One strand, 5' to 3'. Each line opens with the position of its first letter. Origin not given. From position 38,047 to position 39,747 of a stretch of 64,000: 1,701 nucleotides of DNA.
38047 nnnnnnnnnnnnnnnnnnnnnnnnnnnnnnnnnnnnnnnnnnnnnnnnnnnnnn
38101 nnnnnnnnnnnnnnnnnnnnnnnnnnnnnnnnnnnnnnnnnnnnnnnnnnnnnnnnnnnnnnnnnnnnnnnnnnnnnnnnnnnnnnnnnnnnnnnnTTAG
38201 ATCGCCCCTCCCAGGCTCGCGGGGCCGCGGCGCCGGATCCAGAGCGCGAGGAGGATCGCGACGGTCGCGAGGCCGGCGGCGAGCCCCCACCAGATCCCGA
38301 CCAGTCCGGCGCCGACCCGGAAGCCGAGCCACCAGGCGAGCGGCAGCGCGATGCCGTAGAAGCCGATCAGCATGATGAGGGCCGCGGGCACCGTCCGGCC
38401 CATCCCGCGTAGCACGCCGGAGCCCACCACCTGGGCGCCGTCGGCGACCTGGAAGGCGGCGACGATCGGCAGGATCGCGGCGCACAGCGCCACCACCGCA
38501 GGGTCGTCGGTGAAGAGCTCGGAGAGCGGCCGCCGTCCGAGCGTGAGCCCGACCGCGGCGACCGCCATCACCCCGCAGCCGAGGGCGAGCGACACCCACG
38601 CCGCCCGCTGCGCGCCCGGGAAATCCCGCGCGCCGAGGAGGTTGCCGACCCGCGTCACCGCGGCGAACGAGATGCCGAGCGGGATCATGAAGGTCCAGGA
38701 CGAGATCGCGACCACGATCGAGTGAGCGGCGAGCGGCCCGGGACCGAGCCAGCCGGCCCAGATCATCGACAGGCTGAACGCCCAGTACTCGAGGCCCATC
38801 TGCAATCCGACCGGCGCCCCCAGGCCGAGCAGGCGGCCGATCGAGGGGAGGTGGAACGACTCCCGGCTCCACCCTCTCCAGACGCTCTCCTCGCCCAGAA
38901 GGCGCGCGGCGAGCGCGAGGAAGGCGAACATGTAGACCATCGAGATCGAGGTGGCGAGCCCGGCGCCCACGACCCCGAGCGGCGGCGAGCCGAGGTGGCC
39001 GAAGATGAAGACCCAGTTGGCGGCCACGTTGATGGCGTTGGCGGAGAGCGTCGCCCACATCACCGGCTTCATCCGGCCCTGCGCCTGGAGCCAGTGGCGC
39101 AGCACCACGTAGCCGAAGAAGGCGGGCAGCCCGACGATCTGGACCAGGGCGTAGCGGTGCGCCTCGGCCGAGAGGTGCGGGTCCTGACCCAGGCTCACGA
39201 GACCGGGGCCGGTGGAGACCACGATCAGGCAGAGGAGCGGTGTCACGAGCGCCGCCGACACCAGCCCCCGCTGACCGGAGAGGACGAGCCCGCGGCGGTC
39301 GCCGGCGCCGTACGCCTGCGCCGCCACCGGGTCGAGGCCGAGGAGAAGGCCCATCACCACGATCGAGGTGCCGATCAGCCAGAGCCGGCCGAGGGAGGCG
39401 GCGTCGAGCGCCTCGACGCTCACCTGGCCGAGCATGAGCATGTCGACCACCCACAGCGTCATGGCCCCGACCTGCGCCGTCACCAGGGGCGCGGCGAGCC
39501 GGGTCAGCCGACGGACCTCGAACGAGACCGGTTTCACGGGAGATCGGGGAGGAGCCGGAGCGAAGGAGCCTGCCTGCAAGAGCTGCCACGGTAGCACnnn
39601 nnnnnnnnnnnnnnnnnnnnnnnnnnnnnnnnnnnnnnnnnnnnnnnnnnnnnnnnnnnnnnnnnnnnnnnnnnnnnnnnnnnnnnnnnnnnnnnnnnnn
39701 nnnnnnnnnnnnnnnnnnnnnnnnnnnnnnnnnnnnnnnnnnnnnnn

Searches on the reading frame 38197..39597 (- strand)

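Call 55: search_protein_families(library=pfam, proteins=[window:38197-39597:-], max_evalue=0.0001)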
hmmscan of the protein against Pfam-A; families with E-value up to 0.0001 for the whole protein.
window:38197-39597:- (466 aa): 1 family
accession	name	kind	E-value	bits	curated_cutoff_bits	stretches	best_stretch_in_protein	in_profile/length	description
PF01554.23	MatE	-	1.4e-55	187.9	24.9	2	262-423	1-161/161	MatE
